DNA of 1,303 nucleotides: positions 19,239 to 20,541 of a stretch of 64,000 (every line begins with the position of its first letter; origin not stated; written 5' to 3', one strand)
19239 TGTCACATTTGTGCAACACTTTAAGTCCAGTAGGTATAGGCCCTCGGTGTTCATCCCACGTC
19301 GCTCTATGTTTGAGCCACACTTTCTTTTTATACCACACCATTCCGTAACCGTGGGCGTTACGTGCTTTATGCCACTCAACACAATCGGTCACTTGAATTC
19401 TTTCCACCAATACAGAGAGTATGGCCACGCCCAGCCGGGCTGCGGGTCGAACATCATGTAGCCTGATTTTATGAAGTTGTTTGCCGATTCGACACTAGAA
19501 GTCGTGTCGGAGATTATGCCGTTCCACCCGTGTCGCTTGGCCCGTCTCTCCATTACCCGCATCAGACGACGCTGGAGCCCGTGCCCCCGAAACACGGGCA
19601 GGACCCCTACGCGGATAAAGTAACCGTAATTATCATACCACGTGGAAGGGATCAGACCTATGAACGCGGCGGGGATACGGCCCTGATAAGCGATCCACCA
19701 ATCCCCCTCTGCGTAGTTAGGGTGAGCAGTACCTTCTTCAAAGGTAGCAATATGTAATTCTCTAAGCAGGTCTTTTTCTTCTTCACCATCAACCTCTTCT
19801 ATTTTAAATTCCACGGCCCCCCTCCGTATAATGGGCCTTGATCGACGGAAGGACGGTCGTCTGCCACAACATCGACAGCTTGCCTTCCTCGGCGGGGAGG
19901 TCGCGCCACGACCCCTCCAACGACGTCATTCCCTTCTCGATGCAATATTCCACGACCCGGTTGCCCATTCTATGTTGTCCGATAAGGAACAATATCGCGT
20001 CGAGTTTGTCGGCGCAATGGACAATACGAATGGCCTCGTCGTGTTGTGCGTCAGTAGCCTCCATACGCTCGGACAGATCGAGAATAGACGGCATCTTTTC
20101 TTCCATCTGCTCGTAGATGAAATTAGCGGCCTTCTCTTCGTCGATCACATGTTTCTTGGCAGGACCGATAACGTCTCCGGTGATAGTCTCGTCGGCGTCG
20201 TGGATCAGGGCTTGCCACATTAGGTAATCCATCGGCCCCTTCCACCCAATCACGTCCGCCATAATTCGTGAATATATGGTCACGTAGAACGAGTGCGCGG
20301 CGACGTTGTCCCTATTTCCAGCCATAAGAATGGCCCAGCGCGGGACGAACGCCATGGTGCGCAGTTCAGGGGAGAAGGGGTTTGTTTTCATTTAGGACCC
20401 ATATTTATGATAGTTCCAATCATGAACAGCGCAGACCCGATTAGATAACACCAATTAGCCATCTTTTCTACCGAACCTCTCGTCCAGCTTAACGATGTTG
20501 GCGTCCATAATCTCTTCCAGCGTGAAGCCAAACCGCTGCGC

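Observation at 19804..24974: Complete 2-aminoadenine (Z-base) DNA cluster: HD hydrolase, MazG-like hydrolase, PurZ, dATP/dGTP diphosphohydrolase-like protein and a family-A polymerase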

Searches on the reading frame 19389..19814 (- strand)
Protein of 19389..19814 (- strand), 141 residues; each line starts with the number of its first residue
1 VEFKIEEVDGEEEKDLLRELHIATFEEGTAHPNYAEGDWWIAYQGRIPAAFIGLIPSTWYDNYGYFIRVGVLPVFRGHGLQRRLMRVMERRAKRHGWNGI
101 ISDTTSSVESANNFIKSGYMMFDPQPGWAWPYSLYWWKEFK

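Call 3: search_protein_families(library=pfam, proteins=[window:19389-19814:-], max_evalue=0.01)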
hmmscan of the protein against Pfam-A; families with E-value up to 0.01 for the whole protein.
window:19389-19814:- (141 aa): 3 families
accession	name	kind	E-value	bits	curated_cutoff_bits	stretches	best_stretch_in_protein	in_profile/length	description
PF00583.31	Acetyltransf_1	-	4.4e-09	37.1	20.7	1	31-119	24-116/116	Acetyltransferase (GNAT) family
PF13508.13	Acetyltransf_7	-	6.8e-06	26.8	27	1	37-114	3-76/84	Acetyltransferase (GNAT) domain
PF13673.13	Acetyltransf_10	-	0.0063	16.9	23.6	1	40-124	34-112/128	Acetyltransferase (GNAT) domain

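Call 4: search_protein_families(library=phrogs, proteins=[window:19389-19814:-], max_evalue=0.001)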
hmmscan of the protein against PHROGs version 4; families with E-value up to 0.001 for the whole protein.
window:19389-19814:- (141 aa): 1 family
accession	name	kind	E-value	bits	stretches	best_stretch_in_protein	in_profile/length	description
phrog_1249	-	other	0.00062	20.5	1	36-114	58-140/180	acetyltransferase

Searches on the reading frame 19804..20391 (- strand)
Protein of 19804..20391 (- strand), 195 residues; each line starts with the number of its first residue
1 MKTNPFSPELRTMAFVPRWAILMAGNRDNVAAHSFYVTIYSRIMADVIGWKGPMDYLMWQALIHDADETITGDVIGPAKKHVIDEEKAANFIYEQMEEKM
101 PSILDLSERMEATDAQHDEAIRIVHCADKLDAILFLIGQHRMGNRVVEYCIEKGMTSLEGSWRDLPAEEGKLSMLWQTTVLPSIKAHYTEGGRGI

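Call 3: search_protein_families(library=pfam, proteins=[window:19804-20391:-], max_evalue=0.01)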
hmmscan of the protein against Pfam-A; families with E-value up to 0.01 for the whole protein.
window:19804-20391:- (195 aa): 3 families
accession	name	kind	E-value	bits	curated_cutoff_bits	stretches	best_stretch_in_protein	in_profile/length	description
PF12917.13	YfbR-like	-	1.5e-16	61.1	25.9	1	9-146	5-151/182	5'-deoxynucleotidase YfbR-like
PF13023.12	HD_3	-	8.2e-12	45.8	22.5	1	15-145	6-140/165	HD domain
PF01966.28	HD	-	3.1e-05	24.7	22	1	30-132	1-115/116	HD domain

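Call 4: search_protein_families(library=phrogs, proteins=[window:19804-20391:-], max_evalue=0.001)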
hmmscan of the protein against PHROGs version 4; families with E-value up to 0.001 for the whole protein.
window:19804-20391:- (195 aa): 4 families
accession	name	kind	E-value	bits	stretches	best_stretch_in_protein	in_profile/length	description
phrog_7076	-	DNA, RNA and nucleotide metabolism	1.3e-15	58.6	1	13-142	12-141/188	dATP triphosphohydrolase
phrog_6047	-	unknown function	7.5e-09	36.9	1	12-159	14-146/186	-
phrog_318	-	other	4.1e-05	24.4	1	30-100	143-193/296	deoxyribonucleoside 5' monophosphate phosphatase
phrog_8467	-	other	0.00018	22.2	1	49-100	80-118/195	deoxyribonucleoside 5' monophosphate phosphatase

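Call 10: search_protein_families(library=ncbifam, proteins=[window:19804-20391:-], max_evalue=0.001)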
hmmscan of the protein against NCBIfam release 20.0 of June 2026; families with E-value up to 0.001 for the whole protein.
window:19804-20391:- (195 aa): 1 family
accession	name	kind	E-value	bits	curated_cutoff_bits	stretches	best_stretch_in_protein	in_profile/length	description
NF003009.0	PRK03826.1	equivalog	4.5e-09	36.3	122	1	2-145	2-154/197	5'-deoxynucleotidase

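Call 15: search_solved_structures(query=window:19804-20391:-, max_evalue=0.01, show_alignments=2)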
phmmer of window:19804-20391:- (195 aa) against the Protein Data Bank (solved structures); distinct sequences matched with E-value up to 0.01: 5.
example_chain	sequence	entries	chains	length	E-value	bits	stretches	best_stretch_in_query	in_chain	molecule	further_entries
2cqz_A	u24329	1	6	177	5e-08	36.1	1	11-147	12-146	177aa long hypothetical protein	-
2paq_A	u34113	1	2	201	7.5e-07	32.3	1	1-148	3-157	5'-deoxynucleotidase YfbR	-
5tk6_A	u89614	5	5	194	2.1e-06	30.8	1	14-144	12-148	OxsA protein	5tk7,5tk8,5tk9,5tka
2par_A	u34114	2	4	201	5.2e-06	29.5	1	1-148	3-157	5'-deoxynucleotidase YfbR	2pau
1xx7_A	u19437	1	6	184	9.3e-05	25.4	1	16-135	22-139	oxetanocin-like protein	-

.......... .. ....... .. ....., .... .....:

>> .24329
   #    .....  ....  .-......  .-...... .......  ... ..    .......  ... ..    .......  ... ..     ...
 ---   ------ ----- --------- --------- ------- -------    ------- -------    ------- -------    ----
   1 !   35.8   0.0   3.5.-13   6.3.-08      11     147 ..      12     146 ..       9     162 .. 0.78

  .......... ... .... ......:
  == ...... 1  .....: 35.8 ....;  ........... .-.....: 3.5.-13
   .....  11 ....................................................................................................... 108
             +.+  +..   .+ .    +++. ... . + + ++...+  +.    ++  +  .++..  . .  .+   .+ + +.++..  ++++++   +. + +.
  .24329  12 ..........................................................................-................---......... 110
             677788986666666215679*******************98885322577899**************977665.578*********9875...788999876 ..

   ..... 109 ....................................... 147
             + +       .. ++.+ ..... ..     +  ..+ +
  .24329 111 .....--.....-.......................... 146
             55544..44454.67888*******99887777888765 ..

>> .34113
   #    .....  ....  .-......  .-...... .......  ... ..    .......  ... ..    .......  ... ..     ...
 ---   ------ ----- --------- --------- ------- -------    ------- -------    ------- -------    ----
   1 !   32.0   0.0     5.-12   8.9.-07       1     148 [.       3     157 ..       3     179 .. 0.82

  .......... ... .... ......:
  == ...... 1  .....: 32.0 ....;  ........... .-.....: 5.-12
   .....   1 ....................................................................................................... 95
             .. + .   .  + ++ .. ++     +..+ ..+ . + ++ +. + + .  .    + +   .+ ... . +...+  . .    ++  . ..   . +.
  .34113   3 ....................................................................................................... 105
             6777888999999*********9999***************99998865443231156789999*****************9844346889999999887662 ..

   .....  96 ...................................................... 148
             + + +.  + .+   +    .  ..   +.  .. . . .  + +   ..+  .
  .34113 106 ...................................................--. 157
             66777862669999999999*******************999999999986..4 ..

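Call 88: find_homologous_proteins(query=window:19804-20391:-, max_evalue=0.001)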
Query window:19804-20391:- (195 aa): 6 proteins with E <= 0.001 among 35 candidates.
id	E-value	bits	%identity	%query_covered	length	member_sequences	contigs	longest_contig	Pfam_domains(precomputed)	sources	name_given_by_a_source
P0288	1.4e-128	444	100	100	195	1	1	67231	PF12917.14,PF13023.13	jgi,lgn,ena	-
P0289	1.0e-100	353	83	94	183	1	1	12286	PF12917.14,PF13023.13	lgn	-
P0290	7.6e-95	334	74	100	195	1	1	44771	PF12917.14,PF01966.29,PF13023.13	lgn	-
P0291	5.2e-94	331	72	100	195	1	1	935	PF12917.14,PF13023.13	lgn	-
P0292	5.1e-91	322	69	100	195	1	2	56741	PF12917.14,PF13023.13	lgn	-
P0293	4.7e-72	260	63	94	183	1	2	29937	PF12917.14,PF01966.29,PF13023.13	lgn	-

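Call 101: predict_structure(alignment_id=A9)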
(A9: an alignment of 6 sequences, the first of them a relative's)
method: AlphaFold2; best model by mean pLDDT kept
length: 195 residues; sequences in the alignment: 6
mean_pLDDT: 65.2   pTM: 0.67
mean pLDDT of the five models: 65.2, 59.3, 53.8, 50.9, 38.9
residues with pLDDT >= 90: 19; 70-90: 80; 50-70: 33; < 50: 63
segments of 3 or more residues with pLDDT < 50: 1-25, 67-85, 95-109, 193-195
pLDDT, mean of each block of 10 residues (from residue 1): 33 34 47 74 88 81 57 36 47 48 45 78 87 79 69 82 91 91 82 48
secondary structure, 60 per line:
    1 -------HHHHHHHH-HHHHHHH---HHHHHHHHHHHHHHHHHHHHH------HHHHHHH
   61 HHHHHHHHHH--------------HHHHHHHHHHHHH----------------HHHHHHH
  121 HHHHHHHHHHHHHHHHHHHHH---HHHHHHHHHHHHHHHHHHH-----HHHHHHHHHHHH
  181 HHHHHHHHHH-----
elements in order: H8-15 H17-23 H27-47 H54-70 H85-97 H114-141 H145-163 H169-190

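Call 103: fold_search(model_id=the predicted structure, library=pdb)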
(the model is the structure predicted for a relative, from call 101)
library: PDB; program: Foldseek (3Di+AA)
matches with E <= 10: 115; with E <= 0.001: 0
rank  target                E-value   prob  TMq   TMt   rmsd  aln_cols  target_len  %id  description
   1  2paq_A                9.5e-03  1.00  0.49  0.53   5.7       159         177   21  Crystal structure of the 5'-deoxynucleotidase YfbR (released 2007-04-10)
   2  2cqz_A                1.0e-02  1.00  0.45  0.50   6.9       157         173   21  Crystal Structure of PH0347 protein from Pyrococcus horikoshii OT3 (released 2006-08-15)
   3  2pau_B                1.2e-02  1.00  0.49  0.53   5.7       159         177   21  Crystal structure of the 5'-deoxynucleotidase YfbR mutant E72A complexed with Co(2+) and dAMP (released 2008-03-04)
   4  2par_A                1.5e-02  1.00  0.47  0.52   5.8       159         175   19  Crystal structure of the 5'-deoxynucleotidase YfbR mutant E72A complexed with Co(2+) and TMP (released 2008-03-04)
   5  2paq_B                2.0e-02  1.00  0.48  0.53   5.8       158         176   21  Crystal structure of the 5'-deoxynucleotidase YfbR (released 2007-04-10)
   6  1xx7_E                2.2e-02  1.00  0.40  0.47   7.3       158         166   20  Conserved hypothetical protein from Pyrococcus furiosus Pfu-403030-001 (released 2004-12-28)
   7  3mzo_A                2.7e-02  1.00  0.48  0.45   7.8       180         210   18  Crystal structure of a HD-domain phosphohydrolase (lin2634) from LISTERIA INNOCUA at 1.98 A resolution (released 2010-05-26)
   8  5tk7                  3.7e-02  1.00  0.47  0.48   7.7       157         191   23  Structure of the HD-domain phosphohydrolase OxsA with Oxetanocin-A triphosphate bound (released 2016-11-16)
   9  2pau_A                4.1e-02  1.00  0.47  0.51   5.7       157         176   21  Crystal structure of the 5'-deoxynucleotidase YfbR mutant E72A complexed with Co(2+) and dAMP (released 2008-03-04)
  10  1xx7_A                4.1e-02  1.00  0.37  0.42   7.9       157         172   20  Conserved hypothetical protein from Pyrococcus furiosus Pfu-403030-001 (released 2004-12-28)
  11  1xx7_F                5.3e-02  1.00  0.38  0.44   7.4       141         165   21  Conserved hypothetical protein from Pyrococcus furiosus Pfu-403030-001 (released 2004-12-28)
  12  3kh1_A                7.4e-02  0.91  0.36  0.36  16.8       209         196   17  Crystal structure of Predicted metal-dependent phosphohydrolase (ZP_00055740.2) from Magnetospirillum magnetotacticum  (released 2009-11-24)
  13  1xx7_D                1.1e-01  0.98  0.35  0.42   7.9       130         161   22  Conserved hypothetical protein from Pyrococcus furiosus Pfu-403030-001 (released 2004-12-28)
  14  5tka                  1.2e-01  1.00  0.48  0.55   5.2       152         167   20  Structure of the HD-domain phosphohydrolase OxsA (released 2016-11-16)
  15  1ynb_A                1.9e-01  0.91  0.40  0.46  10.0       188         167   19  crystal structure of genomics APC5600 (released 2005-03-08)
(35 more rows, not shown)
